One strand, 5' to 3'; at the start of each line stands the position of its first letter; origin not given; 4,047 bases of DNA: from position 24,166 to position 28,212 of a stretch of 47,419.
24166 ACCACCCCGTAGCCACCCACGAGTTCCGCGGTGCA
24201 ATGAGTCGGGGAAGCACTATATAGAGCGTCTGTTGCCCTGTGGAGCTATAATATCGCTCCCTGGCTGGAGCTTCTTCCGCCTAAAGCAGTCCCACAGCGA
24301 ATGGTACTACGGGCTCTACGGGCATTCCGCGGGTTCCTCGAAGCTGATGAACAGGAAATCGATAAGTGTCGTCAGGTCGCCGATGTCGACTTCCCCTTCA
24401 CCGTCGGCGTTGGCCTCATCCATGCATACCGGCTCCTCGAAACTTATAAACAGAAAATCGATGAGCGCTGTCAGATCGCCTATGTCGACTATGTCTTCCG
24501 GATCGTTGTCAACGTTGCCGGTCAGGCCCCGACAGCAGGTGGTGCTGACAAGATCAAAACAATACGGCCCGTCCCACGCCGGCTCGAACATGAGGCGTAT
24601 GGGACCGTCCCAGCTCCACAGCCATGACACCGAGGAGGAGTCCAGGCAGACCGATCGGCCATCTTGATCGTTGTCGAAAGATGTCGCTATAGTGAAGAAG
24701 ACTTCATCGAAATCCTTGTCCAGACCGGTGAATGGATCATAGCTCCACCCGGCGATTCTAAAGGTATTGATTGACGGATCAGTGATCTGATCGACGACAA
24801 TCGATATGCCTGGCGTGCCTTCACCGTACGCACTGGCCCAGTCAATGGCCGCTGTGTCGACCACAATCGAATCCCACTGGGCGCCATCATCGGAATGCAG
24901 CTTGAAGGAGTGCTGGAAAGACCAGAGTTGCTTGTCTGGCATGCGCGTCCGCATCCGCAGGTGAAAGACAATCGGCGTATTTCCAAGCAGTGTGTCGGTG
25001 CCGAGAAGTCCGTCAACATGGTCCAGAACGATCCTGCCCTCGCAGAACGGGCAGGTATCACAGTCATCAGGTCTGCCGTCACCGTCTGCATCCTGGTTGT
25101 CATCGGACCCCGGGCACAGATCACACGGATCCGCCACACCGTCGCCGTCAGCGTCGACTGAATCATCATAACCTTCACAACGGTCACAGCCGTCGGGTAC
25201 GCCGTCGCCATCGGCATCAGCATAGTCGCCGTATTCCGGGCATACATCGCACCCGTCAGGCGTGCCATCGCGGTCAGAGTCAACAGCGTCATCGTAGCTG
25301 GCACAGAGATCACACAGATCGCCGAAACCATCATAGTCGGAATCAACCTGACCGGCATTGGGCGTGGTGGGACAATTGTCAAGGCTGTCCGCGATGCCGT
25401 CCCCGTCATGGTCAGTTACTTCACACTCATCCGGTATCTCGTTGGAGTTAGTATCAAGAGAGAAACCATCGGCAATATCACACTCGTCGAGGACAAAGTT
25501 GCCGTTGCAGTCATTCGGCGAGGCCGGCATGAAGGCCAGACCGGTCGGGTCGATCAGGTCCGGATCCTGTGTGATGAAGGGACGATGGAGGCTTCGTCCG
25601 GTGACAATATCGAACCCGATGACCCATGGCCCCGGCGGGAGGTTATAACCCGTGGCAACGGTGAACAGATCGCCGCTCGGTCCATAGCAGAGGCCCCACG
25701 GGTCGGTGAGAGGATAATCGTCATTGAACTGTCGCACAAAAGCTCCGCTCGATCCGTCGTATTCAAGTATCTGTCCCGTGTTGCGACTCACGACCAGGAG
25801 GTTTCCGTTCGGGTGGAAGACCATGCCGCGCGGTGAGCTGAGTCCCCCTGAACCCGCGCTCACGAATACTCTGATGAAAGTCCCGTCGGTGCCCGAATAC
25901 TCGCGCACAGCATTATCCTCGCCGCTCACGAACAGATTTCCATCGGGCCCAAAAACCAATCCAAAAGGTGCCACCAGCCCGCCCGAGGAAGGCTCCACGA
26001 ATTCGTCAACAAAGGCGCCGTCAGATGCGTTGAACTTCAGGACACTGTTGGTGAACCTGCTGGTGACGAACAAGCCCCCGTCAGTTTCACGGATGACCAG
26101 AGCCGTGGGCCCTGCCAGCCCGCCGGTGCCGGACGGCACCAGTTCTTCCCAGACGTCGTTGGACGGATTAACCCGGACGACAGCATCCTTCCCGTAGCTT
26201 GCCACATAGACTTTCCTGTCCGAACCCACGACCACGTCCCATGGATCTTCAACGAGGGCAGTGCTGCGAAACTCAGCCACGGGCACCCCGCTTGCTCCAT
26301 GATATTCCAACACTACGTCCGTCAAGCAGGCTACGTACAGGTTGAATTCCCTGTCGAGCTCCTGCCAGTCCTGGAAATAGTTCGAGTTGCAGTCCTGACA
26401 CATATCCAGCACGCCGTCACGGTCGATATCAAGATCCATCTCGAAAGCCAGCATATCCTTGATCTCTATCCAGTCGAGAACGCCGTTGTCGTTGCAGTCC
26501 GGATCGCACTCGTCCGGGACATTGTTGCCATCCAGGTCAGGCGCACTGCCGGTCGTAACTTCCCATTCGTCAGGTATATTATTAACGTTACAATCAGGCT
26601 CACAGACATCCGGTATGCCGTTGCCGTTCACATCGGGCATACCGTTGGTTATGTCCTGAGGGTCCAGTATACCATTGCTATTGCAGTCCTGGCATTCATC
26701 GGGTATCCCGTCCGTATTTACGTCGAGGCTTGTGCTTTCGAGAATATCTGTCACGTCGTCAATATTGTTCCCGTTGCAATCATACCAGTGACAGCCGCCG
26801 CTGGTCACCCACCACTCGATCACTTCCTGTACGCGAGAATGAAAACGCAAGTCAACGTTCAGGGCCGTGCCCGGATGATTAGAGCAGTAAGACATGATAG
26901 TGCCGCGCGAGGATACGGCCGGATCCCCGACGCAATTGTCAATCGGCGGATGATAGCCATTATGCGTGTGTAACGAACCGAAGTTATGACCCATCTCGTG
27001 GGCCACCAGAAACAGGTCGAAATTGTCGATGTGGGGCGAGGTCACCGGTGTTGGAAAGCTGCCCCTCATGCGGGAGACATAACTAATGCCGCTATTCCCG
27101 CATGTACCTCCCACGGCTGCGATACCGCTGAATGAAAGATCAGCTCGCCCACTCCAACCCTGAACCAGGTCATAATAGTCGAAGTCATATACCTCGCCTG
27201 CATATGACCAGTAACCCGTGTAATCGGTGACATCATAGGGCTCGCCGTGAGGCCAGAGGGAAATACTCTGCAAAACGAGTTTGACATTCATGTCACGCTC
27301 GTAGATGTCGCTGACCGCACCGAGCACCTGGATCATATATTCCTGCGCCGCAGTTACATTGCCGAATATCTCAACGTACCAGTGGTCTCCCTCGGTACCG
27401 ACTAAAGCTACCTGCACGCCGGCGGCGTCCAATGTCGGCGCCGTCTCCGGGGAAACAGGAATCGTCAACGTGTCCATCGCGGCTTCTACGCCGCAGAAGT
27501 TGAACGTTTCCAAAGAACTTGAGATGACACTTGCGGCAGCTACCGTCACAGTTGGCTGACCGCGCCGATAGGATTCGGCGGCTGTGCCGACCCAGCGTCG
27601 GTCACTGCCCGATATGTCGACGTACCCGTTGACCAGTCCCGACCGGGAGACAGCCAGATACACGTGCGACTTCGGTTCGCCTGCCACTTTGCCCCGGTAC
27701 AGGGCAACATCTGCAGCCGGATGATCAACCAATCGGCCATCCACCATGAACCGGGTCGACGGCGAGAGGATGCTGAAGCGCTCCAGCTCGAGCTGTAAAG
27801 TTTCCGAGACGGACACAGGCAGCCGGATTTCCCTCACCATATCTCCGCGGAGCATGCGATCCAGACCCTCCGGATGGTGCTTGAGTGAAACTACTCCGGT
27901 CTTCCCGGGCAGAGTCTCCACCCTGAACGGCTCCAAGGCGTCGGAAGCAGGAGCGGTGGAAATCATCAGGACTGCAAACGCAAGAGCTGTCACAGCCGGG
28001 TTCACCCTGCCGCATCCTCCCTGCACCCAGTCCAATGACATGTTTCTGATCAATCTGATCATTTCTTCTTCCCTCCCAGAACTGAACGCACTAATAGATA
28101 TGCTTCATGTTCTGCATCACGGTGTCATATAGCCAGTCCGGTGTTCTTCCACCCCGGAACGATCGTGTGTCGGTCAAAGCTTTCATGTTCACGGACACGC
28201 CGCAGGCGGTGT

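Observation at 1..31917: A ~32-kb island of co-oriented giant secreted proteins, five of them peptidases of four families, nine sharing one dockerin-like module: candidate cellulosome-like protease assembly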

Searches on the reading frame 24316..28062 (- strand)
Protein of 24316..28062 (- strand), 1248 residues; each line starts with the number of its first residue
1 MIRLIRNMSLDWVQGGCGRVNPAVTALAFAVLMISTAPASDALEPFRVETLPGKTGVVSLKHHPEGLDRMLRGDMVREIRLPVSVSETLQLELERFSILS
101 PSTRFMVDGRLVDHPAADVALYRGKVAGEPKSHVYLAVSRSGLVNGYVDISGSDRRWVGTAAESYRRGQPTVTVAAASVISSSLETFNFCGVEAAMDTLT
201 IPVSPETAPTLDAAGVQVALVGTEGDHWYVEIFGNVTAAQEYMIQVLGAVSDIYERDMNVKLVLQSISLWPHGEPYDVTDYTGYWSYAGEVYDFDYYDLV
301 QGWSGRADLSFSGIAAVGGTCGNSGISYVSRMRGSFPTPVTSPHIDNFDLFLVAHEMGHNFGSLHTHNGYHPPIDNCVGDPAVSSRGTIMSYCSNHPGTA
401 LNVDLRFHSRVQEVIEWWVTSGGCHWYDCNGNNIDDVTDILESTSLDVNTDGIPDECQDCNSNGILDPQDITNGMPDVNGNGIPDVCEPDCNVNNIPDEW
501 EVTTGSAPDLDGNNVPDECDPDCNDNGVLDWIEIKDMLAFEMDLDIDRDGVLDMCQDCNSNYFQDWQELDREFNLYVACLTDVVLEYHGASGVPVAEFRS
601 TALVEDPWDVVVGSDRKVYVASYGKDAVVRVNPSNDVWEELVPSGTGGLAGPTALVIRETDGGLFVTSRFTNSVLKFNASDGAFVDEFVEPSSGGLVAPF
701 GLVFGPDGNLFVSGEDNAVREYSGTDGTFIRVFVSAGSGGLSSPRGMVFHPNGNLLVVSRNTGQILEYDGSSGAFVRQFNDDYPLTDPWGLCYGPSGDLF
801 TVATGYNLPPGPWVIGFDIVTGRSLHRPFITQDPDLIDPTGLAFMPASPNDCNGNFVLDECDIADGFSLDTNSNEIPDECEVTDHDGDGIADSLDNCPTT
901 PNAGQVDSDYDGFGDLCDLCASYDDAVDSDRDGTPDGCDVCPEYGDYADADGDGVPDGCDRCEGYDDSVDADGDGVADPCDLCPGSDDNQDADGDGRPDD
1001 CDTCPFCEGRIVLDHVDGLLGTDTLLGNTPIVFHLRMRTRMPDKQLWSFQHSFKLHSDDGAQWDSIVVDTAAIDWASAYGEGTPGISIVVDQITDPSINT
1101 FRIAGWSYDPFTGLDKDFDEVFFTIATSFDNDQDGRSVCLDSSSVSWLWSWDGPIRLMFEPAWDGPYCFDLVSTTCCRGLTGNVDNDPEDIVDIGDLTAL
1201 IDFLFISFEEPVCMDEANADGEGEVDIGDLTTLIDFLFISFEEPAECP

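Call 5: search_protein_families(library=pfam, proteins=[window:24316-28062:-], max_evalue=0.01)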
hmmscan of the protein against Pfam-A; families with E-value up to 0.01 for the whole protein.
window:24316-28062:- (1248 aa): 8 families
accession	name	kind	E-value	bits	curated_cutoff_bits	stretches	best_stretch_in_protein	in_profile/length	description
PF13688.12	Reprolysin_5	-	1.8e-19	71.2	27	1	217-396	4-190/196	Metallo-peptidase family M12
PF13583.11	Reprolysin_4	-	4.3e-12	46.6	22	1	217-399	3-182/203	Metallo-peptidase family M12B Reprolysin-like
PF13582.12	Reprolysin_3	-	3.1e-11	44.3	22.4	1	241-366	2-123/123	Metallo-peptidase family M12B Reprolysin-like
PF13574.12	Reprolysin_2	-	8.2e-09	36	27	1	238-395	3-175/195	Metallo-peptidase family M12B Reprolysin-like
PF02412.23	TSP_3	-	2e-08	34.2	25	1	870-905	2-36/36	Thrombospondin type 3 repeat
PF01436.27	NHL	-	7.3e-06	26.2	20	0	785-800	1-16/28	NHL repeat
PF01421.25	Reprolysin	-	1.5e-05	25.6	20.8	1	231-395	16-181/200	Reprolysin (M12B) family zinc metalloprotease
PF24684.1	Vgb_lyase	-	2e-05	24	50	1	598-800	6-195/290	Virginiamycin B lyase family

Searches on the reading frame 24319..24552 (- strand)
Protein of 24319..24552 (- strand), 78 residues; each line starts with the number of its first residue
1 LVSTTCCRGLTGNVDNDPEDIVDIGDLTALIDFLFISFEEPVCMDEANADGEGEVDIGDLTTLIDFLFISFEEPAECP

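Call 9: search_protein_families(library=pfam, proteins=[window:24319-24552:-], max_evalue=10)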
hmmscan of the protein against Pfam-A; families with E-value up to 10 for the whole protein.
seq(78 aa): 1 family
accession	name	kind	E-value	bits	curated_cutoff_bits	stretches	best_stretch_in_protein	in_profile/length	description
PF21639.3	ORC5_lid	-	0.18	12.3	27.1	0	23-44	19-40/60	ORC5, lid domain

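Call 10: search_protein_families(library=ncbifam, proteins=[window:24319-24552:-], max_evalue=10)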
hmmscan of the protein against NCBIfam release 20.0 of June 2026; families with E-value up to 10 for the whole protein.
seq(78 aa): 2 families
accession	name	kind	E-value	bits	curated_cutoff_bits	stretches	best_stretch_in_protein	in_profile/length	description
NF045500.1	Omp28_seleno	equivalog_domain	0.00096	18.6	200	1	11-67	321-375/377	Omp28-related selenoprotein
NF033525.2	lasso_albusnod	subfamily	0.012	15.9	30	1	15-30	12-27/44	albusnodin family lasso peptide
